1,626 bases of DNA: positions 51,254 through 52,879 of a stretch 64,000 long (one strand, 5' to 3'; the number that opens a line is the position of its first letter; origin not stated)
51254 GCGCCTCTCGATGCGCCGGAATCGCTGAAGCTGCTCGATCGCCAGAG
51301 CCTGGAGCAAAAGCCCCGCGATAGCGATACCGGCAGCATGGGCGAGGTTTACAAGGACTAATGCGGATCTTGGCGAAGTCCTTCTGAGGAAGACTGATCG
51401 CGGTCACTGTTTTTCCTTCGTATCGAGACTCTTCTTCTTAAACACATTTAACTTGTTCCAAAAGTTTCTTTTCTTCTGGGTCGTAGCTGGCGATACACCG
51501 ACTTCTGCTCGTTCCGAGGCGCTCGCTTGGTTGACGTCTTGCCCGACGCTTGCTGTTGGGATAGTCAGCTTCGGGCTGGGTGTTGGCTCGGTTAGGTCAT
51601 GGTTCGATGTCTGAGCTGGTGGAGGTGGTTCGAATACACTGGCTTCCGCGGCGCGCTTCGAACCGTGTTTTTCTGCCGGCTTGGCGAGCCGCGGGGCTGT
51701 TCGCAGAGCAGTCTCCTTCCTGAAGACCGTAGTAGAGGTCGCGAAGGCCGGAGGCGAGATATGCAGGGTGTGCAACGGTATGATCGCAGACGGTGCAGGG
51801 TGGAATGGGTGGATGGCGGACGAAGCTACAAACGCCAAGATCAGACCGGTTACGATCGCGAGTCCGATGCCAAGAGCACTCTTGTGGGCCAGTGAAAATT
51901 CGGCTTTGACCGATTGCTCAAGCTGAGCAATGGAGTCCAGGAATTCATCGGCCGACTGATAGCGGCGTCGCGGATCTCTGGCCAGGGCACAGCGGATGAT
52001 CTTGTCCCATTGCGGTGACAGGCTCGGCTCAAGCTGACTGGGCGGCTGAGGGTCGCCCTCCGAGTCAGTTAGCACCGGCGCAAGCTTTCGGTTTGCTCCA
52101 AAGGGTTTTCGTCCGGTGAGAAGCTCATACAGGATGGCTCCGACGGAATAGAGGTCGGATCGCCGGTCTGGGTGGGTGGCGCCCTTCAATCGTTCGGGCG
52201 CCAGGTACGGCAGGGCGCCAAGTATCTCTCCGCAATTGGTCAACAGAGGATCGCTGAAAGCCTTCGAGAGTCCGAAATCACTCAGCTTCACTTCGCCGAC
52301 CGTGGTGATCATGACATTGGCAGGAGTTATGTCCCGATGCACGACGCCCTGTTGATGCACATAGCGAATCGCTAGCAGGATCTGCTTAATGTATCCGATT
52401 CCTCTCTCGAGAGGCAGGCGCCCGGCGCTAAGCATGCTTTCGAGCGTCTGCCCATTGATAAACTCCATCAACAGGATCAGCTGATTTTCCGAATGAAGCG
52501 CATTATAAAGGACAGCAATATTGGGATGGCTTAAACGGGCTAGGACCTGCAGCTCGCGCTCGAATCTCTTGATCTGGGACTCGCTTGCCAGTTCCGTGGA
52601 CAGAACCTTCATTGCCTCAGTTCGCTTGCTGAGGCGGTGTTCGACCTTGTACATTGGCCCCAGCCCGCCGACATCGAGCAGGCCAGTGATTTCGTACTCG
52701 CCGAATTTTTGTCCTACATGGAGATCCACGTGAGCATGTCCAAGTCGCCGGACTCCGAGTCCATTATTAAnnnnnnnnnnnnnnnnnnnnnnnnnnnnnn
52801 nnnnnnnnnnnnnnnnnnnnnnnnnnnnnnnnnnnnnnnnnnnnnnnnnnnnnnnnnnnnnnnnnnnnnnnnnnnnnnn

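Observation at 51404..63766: Mirror-image paralogous module: [STK - TPR - 376-aa orphan] <> [~1000-aa orphan - TPR - HD-GYP/GGDEF]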

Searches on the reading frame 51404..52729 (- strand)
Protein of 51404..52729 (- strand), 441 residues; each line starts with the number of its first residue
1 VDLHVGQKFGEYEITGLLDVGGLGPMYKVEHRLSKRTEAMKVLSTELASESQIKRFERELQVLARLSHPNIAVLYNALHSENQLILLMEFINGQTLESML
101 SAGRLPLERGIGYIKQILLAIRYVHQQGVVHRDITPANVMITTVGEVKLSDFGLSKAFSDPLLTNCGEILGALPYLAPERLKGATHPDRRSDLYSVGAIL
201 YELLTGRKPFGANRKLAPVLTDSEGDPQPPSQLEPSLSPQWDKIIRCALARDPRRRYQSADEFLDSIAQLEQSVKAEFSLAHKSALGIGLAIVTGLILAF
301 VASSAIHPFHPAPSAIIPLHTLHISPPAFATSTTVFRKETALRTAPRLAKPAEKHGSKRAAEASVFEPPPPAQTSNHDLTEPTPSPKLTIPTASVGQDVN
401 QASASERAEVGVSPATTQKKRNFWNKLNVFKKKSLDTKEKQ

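Call 4: search_protein_families(library=pfam, proteins=[window:51404-52729:-], max_evalue=0.01)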
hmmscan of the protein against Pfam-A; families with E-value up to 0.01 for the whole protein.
window:51404-52729:- (441 aa): 7 families
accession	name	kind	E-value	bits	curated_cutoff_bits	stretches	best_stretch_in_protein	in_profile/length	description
PF00069.31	Pkinase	-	3.4e-50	171.3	31.7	1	16-261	5-255/263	Protein kinase domain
PF07714.23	PK_Tyr_Ser-Thr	-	9.9e-32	110.7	23.1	1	31-256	24-248/258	Protein tyrosine and serine/threonine kinase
PF03109.22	ABC1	-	5.8e-05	22.8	22.9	1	55-160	119-219/244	ABC1 atypical kinase-like domain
PF01636.29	APH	-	0.00034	20.9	23.2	0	125-147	166-188/239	Phosphotransferase enzyme family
PF17667.7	Pkinase_fungal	-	0.00083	18.6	24.1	1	124-195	302-378/387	Fungal protein kinase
PF01163.29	RIO1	-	0.00097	19.2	22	1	54-153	53-149/187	RIO domain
PF06293.20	Kdo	-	0.0067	16.3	21.3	0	50-146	52-160/207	Lipopolysaccharide kinase (Kdo/WaaP) family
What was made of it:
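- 51404..52729 (-): Ser/Thr protein kinase with one predicted TM segment. A lineage-specific neighbour, not part of the conserved cassette. Pkinase (call 4).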

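Call 19: search_protein_families(library=ncbifam, proteins=[window:51404-52729:-], max_evalue=0.01)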
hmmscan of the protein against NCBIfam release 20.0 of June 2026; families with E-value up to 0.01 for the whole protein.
window:51404-52729:- (441 aa): 22 families
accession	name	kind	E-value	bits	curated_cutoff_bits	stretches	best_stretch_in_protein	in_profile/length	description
NF033483.0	PknB_PASTA_kin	equivalog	3.3e-73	247.6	450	1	11-275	8-273/563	Stk1 family PASTA domain-containing Ser/Thr kinase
NF052427.1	StpK7MSMEG_1200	equivalog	1.5e-51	175.6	900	1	7-269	4-267/601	serine/threonine protein kinase StpK7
NF047741.1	antiphage_MADS6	equivalog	1.3e-49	169.2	460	2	111-276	302-466/612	methylation-associated defense system protein kinase MAD6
TIGR03903.1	TOMM_kin_cyc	equivalog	3.2e-35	121.4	705.75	1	39-271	7-248/1267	TOMM system kinase/cyclase fusion protein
NF009651.0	PRK13184.1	equivalog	3.1e-31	108.2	839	1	10-269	2-289/932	serine/threonine-protein kinase PknD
NF033442.0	BREX_PglW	equivalog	5.9e-29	100.5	990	2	48-157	547-662/1391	BREX system serine/threonine kinase PglW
NF038150.1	lanthi_synth_IV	equivalog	1.3e-21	76.7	650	1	52-273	235-459/851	class IV lanthionine synthetase LanL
NF053615.1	SerThrKinAfsKStmc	equivalog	4.6e-17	62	1300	1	7-213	10-217/809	protein serine/threonine kinase AfsK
NF011463.0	PRK14879.1-4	equivalog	2.1e-12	47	188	1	43-156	52-161/237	Kae1-associated kinase Bud32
NF038151.1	lanthi_synth_III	equivalog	2.4e-12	46.1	575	1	13-206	223-425/833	class III lanthionine synthetase LanKC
NF011464.0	PRK14879.1-7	equivalog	4.5e-11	42.9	246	1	29-156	31-150/221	Kae1-associated kinase Bud32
NF043056.1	T4SS_LegK1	equivalog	5.6e-10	38.4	550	1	37-203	105-283/516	Dot/Icm T4SS effector kinase LegK1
TIGR03724.2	arch_bud32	equivalog_domain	5.9e-10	38.9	125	1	45-157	29-133/193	KEOPS complex kinase/ATPase Bud32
NF011460.0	PRK14879.1-1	equivalog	2.2e-07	30.3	199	1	78-159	80-161/232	Kae1-associated kinase Bud32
NF007174.0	PRK09605.1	equivalog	8e-07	27.9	447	1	38-157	365-475/535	bifunctional N(6)-L-threonylcarbamoyladenine synthase/serine/threonine protein kinase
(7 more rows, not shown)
